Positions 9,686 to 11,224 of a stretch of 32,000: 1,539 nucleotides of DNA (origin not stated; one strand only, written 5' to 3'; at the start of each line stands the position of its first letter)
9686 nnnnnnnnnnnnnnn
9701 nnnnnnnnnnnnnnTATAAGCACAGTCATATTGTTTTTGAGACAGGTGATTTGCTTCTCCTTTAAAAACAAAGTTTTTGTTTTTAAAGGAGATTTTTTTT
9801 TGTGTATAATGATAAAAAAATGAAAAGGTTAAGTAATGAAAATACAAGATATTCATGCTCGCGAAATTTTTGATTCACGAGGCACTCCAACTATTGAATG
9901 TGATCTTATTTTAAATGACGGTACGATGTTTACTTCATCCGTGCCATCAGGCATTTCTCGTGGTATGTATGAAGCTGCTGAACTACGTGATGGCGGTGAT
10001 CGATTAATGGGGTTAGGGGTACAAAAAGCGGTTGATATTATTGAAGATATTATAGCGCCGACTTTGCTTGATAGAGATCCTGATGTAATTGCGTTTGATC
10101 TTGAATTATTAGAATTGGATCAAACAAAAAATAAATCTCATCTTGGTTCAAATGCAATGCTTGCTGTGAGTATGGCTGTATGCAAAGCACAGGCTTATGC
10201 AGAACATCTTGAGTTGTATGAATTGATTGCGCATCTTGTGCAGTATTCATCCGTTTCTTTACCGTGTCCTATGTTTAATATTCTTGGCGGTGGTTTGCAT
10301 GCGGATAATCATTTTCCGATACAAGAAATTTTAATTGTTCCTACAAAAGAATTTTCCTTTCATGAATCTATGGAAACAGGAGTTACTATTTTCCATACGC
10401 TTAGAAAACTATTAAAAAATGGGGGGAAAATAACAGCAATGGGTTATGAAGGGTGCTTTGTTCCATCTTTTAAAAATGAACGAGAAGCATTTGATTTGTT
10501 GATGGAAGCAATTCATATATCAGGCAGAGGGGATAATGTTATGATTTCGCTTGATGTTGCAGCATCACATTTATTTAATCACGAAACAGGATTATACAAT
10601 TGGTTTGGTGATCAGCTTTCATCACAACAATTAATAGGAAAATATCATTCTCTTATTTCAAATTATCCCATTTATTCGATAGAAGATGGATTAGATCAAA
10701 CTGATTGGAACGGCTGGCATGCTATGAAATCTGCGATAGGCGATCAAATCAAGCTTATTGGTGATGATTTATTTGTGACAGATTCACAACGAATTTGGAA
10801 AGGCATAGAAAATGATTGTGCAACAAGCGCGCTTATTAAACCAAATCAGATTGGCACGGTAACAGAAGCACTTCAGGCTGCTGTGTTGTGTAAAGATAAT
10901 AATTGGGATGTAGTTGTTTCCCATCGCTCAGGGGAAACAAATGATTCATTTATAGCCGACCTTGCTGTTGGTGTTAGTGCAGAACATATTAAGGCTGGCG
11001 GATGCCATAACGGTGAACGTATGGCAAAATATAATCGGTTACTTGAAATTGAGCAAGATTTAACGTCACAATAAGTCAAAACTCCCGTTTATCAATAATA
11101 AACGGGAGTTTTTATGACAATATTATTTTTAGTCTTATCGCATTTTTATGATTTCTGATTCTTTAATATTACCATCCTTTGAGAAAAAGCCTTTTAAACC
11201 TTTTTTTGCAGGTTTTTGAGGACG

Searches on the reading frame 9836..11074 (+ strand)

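Call 60: search_protein_families(library=pfam, proteins=[window:9836-11074:+], max_evalue=0.001)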
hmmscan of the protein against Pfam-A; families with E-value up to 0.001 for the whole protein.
window:9836-11074:+ (412 aa): 2 families
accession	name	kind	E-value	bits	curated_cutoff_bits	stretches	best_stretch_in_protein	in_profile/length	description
PF00113.28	Enolase_C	-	2.8e-91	306.3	21.5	1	140-411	2-283/296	Enolase, C-terminal TIM barrel domain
PF03952.21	Enolase_N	-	1e-42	145.9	35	1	3-131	1-131/131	Enolase, N-terminal domain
